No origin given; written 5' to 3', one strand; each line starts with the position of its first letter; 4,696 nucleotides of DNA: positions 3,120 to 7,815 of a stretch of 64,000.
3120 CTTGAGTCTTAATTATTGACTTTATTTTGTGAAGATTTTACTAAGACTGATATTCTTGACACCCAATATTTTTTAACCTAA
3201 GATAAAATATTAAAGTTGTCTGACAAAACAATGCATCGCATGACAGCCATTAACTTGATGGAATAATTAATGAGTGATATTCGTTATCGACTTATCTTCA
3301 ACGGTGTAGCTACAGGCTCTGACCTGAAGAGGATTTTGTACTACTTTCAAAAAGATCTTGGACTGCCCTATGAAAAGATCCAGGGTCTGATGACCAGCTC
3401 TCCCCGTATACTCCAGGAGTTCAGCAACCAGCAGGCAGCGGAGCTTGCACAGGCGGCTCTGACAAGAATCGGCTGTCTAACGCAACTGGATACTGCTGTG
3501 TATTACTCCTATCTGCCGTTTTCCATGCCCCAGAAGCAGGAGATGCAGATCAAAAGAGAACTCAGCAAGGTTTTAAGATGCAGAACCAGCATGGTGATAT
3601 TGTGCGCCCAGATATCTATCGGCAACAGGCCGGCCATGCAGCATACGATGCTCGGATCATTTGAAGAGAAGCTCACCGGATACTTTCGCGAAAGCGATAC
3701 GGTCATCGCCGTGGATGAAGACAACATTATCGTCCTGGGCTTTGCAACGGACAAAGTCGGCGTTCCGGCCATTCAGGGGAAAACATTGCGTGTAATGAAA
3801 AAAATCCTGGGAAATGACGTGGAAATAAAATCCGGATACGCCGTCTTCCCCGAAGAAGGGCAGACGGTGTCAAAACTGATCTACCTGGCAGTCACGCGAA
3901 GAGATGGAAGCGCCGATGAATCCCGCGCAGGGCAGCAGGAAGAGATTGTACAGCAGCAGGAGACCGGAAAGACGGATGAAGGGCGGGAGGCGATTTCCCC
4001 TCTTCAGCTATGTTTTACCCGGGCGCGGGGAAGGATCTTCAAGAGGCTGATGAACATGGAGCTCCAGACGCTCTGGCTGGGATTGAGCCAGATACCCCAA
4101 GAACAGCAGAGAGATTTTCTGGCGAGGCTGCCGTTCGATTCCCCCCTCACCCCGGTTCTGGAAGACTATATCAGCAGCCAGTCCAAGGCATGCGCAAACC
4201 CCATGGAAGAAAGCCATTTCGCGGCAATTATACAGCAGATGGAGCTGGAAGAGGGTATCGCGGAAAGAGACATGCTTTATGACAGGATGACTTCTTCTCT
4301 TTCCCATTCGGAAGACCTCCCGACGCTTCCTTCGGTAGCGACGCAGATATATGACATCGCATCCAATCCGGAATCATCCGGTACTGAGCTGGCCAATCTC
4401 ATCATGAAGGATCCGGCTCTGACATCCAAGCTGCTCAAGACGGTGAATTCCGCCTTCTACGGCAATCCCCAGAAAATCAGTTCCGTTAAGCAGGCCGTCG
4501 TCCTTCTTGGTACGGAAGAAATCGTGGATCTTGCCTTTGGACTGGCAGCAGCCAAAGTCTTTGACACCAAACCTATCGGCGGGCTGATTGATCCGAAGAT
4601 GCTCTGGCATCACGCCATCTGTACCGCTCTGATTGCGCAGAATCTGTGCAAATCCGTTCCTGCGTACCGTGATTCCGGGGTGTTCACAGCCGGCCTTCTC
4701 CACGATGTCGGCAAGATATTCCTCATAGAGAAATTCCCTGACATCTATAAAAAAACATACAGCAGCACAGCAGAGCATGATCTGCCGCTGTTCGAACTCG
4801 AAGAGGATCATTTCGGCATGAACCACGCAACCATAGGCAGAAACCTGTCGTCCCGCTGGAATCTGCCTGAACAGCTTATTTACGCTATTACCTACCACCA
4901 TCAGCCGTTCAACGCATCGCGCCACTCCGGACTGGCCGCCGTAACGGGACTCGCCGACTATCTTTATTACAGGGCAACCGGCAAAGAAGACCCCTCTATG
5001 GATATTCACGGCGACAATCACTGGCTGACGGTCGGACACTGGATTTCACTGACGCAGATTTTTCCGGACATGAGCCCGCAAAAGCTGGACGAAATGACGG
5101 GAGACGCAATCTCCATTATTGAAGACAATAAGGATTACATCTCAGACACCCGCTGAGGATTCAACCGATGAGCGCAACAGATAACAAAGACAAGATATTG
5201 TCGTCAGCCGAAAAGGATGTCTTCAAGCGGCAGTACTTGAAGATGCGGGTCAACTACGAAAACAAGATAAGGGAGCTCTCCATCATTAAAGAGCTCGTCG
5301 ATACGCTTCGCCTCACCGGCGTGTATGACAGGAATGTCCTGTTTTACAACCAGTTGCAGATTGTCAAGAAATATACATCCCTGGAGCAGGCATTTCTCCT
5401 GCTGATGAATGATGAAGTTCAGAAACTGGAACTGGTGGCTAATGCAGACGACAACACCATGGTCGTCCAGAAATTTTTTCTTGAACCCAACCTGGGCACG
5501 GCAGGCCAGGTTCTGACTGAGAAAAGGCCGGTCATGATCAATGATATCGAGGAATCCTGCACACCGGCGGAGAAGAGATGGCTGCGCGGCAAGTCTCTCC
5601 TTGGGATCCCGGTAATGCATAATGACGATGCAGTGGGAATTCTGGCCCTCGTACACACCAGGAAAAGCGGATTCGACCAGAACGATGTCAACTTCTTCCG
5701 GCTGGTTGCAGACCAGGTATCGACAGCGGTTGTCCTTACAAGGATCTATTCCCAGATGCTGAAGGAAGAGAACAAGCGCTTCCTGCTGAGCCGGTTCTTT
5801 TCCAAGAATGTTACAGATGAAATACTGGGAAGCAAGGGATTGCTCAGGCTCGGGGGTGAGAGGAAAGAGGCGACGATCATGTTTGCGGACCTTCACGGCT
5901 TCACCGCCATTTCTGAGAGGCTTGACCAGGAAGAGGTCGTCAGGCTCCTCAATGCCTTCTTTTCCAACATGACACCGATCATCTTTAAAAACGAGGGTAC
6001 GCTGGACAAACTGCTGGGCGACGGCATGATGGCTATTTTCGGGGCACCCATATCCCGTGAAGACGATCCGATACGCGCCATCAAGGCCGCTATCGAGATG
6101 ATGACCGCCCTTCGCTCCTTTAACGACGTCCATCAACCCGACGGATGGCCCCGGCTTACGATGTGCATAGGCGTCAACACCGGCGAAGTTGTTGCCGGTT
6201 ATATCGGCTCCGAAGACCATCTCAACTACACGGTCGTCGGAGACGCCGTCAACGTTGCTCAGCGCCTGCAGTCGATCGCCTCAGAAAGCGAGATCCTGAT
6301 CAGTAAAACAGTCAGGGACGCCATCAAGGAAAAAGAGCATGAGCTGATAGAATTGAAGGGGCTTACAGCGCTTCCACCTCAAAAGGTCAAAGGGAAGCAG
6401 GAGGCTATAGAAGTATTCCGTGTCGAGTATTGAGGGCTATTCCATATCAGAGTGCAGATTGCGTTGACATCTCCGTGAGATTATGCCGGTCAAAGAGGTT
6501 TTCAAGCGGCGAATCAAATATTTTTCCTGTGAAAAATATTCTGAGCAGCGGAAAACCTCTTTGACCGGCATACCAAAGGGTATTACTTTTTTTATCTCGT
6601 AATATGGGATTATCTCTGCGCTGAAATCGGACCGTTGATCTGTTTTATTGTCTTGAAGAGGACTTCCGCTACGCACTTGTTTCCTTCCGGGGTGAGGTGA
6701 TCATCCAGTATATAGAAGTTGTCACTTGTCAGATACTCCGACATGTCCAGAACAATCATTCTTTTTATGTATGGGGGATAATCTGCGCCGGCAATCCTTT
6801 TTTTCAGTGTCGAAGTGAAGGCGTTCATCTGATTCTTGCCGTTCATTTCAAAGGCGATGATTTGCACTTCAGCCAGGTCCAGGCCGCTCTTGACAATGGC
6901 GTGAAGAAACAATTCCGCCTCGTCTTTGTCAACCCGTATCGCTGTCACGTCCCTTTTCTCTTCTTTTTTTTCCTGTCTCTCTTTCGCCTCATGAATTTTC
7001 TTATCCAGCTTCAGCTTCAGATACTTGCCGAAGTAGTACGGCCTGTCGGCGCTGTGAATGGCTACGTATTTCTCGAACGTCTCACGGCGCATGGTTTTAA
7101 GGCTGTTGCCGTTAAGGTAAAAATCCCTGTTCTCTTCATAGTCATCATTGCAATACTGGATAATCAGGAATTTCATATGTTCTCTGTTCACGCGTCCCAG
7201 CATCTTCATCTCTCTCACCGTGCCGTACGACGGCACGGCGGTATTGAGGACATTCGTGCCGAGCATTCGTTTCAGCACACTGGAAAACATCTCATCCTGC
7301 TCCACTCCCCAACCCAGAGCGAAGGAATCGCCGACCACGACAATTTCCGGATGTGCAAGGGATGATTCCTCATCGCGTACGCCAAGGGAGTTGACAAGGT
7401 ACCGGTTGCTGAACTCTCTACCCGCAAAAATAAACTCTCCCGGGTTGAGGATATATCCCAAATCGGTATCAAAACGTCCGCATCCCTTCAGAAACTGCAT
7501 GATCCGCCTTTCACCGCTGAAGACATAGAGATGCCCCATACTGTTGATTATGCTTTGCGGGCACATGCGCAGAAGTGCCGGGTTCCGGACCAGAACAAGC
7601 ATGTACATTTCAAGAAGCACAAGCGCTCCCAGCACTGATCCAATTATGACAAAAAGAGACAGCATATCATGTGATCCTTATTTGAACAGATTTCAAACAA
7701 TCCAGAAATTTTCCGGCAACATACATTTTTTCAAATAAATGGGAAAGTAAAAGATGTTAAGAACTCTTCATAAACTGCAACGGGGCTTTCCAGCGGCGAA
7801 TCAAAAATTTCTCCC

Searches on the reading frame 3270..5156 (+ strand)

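Call 64: search_protein_families(library=pfam, proteins=[window:3270-5156:+], max_evalue=0.0001)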
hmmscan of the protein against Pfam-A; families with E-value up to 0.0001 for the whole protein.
window:3270-5156:+ (628 aa): 2 families
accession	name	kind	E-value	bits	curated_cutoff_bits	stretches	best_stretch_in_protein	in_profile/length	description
PF08668.18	HDOD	-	7.6e-59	198.9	22.9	1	350-546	1-196/196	HDOD domain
PF01966.28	HD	-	2.5e-07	31.4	22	1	446-565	2-113/116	HD domain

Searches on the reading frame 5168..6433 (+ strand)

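Call 64: search_protein_families(library=pfam, proteins=[window:5168-6433:+], max_evalue=0.0001)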
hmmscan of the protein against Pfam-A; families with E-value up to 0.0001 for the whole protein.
window:5168-6433:+ (421 aa): 4 families
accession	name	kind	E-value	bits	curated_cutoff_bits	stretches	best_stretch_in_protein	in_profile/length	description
PF00211.25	Guanylate_cyc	-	2.1e-28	99.6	21.9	1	233-396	7-165/183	Adenylate and Guanylate cyclase catalytic domain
PF13185.12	GAF_2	-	1.3e-17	64.7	28.6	1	68-188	17-135/136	GAF domain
PF01590.32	GAF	-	3.6e-14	53.9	22.4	1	55-188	2-133/133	GAF domain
PF13492.12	GAF_3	-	1.9e-07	32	27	1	64-188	11-127/129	GAF domain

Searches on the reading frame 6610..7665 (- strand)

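Call 64: search_protein_families(library=pfam, proteins=[window:6610-7665:-], max_evalue=0.0001)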
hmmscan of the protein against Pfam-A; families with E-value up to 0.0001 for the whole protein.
window:6610-7665:- (351 aa): 1 family
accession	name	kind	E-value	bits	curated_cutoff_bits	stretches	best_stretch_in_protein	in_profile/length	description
PF16822.11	ALGX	-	1.4e-05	25.3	26.5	0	105-155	201-247/268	SGNH hydrolase-like domain, acetyltransferase AlgX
